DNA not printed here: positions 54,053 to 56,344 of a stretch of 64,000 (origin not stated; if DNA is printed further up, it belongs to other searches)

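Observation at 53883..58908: Co-directional asmA-like, porE-like and small CRD-protein operon convergent on the giant ER/K protein; CRD and ER/K modules are shared across the locus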

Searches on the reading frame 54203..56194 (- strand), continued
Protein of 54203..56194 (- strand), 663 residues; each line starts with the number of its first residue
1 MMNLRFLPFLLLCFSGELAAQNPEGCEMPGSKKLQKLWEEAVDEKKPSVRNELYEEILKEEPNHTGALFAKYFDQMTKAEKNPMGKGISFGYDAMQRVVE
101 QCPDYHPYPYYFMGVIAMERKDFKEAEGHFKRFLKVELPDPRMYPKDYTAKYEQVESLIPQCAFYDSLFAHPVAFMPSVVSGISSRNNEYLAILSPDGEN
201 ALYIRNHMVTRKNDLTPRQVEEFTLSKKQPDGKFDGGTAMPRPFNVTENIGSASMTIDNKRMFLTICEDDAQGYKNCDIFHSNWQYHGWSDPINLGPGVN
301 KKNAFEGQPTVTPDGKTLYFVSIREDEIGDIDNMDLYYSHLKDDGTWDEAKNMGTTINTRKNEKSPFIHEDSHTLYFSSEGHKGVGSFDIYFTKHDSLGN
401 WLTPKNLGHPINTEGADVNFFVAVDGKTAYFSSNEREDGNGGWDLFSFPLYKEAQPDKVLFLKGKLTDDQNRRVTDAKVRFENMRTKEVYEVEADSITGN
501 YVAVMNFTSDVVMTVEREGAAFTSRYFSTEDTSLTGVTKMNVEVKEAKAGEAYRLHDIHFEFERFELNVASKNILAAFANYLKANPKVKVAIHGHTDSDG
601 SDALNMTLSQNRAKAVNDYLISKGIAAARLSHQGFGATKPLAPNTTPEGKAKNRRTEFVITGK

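Call 83: fold_search(model_id=the predicted structure, library=pdb)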
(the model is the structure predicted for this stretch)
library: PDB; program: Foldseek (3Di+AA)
matches with E <= 10: 1489; with E <= 0.001: 362
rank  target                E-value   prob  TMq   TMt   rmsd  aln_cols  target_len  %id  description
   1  5u1h_A                5.7e-11  1.00  0.16  0.82   4.1       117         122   36  Crystal structure of the C-terminal peptidoglycan binding domain of OprF (PA1777) from Pseudomonas aeruginosa (released 2017-01-11)
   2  5u1h_C                1.5e-10  1.00  0.16  0.82   3.7       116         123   36  Crystal structure of the C-terminal peptidoglycan binding domain of OprF (PA1777) from Pseudomonas aeruginosa (released 2017-01-11)
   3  6jfw_A                4.2e-10  1.00  0.16  0.70   4.3       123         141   34  Crystal structure of PA0833 periplasmic domain from Pseudomonas aeruginosa reveals an unexpected enlarged peptidoglyca (released 2019-03-20)
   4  5wtl_D                4.4e-10  1.00  0.15  0.39   1.8       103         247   46  Crystal structure of the periplasmic portion of outer membrane protein A (OmpA) from Capnocytophaga gingivalis (released 2017-12-13)
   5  5wtp_A                5.7e-10  1.00  0.15  0.78   1.4       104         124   45  Crystal structure of the C-terminal domain of outer membrane protein A (OmpA) from Capnocytophaga gingivalis (released 2017-12-13)
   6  5wtp_B                7.4e-10  1.00  0.15  0.77   1.6       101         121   46  Crystal structure of the C-terminal domain of outer membrane protein A (OmpA) from Capnocytophaga gingivalis (released 2017-12-13)
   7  6ikk_C                9.7e-10  1.00  0.15  0.79   1.2       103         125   35  Crystal structure of YfiB(L43P) in complex with YfiR (released 2019-03-13)
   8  5eb1_B                1.5e-09  1.00  0.15  0.79   1.3       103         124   35  the YfiB-YfiR complex (released 2016-05-18)
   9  5wtl_C                1.6e-09  1.00  0.15  0.38   1.6       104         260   45  Crystal structure of the periplasmic portion of outer membrane protein A (OmpA) from Capnocytophaga gingivalis (released 2017-12-13)
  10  5wtp_C                2.2e-09  1.00  0.15  0.79   1.4       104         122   45  Crystal structure of the C-terminal domain of outer membrane protein A (OmpA) from Capnocytophaga gingivalis (released 2017-12-13)
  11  8z5n_B                2.2e-09  1.00  0.15  0.34  19.9       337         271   12  Cryo-EM structure of the LPHT ring (released 2025-10-22)
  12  4rha_A                2.9e-09  1.00  0.16  0.72   2.7       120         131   33  Structure of the C-terminal domain of outer-membrane protein OmpA from Salmonella enterica subsp. enterica serovar Typ (released 2014-10-29)
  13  4zhy_B                3.1e-09  1.00  0.15  0.85   1.5       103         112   35  Crystal structure of a bacterial signalling complex (released 2016-04-27)
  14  3td3_H                3.2e-09  1.00  0.16  0.84   4.0       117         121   35  Crystal structure of OmpA-like domain from Acinetobacter baumannii in complex with glycine (released 2011-10-26)
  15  4zhw                  3.6e-09  1.00  0.15  0.88   1.2       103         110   35  Crystal structure of a bacterial signalling protein (N-terminal truncation) (released 2016-04-27)
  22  6top_A                7.5e-09  1.00  0.16  0.65   3.3       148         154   28  Structure of the PorE C-terminal domain, a protein of T9SS from Porphyromonas gingivalis (released 2020-06-17)
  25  6top_B                9.3e-09  1.00  0.15  0.64   2.1       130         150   32  Structure of the PorE C-terminal domain, a protein of T9SS from Porphyromonas gingivalis (released 2020-06-17)
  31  1c5k                  1.9e-08  1.00  0.26  0.42  12.8       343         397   14  THE STRUCTURE OF TOLB, AN ESSENTIAL COMPONENT OF THE TOL-DEPENDENT TRANSLOCATION SYSTEM AND ITS INTERACTIONS WITH THE TR (released 2000-12-06)
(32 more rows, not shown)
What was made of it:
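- Closest known: The Tol-Pal system. Same: The propeller matches TolB 1c5k and the OmpA_C domain matches Pal (call 83).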

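Call 92: search_protein_families(library=pfam, proteins=[L012:1139-2224:+, L089:2869-3831:+, L089:3997-4788:-, L005:5108-5542:+, L007:5315-6187:-], max_evalue=0.01)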
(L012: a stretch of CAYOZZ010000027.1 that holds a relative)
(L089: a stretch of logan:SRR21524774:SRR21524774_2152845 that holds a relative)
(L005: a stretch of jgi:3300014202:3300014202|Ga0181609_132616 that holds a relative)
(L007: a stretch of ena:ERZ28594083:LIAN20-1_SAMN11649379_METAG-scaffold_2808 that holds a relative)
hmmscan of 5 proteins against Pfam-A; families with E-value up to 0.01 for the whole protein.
L012:1139-2224:+ (361 aa): 1 family
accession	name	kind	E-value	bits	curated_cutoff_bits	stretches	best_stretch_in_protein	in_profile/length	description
PF01264.26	Chorismate_synt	-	7.7e-146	485.4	27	1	10-352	1-327/327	Chorismate synthase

L089:2869-3831:+ (320 aa): 8 families
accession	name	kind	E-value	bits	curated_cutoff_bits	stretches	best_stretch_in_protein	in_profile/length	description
PF13620.12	CarboxypepD_reg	-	7.9e-18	65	32.3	1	48-125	2-81/82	Carboxypeptidase regulatory-like domain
PF13715.12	CarbopepD_reg_2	-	3.6e-15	56.2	32.2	1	48-134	1-85/88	CarboxypepD_reg-like domain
PF09430.16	EMC7_beta-sandw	-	6e-05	23.7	26.6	1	58-114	5-60/122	ER membrane protein complex subunit 7, beta-sandwich domain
PF08308.17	PEGA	-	0.00013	22.2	20.8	1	86-128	28-70/71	PEGA domain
PF23193.1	NOMO_3rd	-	0.00036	21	27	1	56-97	41-82/120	NOMO third transthyretin-like domain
PF17210.9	SdrD_B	-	0.0013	19.4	29.7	1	55-100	19-65/112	SdrD B-like domain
PF17802.7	SpaA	-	0.0013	19.3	23.1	1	59-98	15-57/91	Prealbumin-like fold domain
PF02369.22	Big_1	-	0.0052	17.3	34.9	1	45-96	18-75/93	Bacterial Ig-like domain (group 1)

L089:3997-4788:- (263 aa): 0 families

L005:5108-5542:+ (144 aa): 0 families

L007:5315-6187:- (290 aa): 0 families
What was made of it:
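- On CarboxypepD_reg (PF13620) protein, for the small ORF: The intact homologue in L089 covers 2-81 of 82 (call 92).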
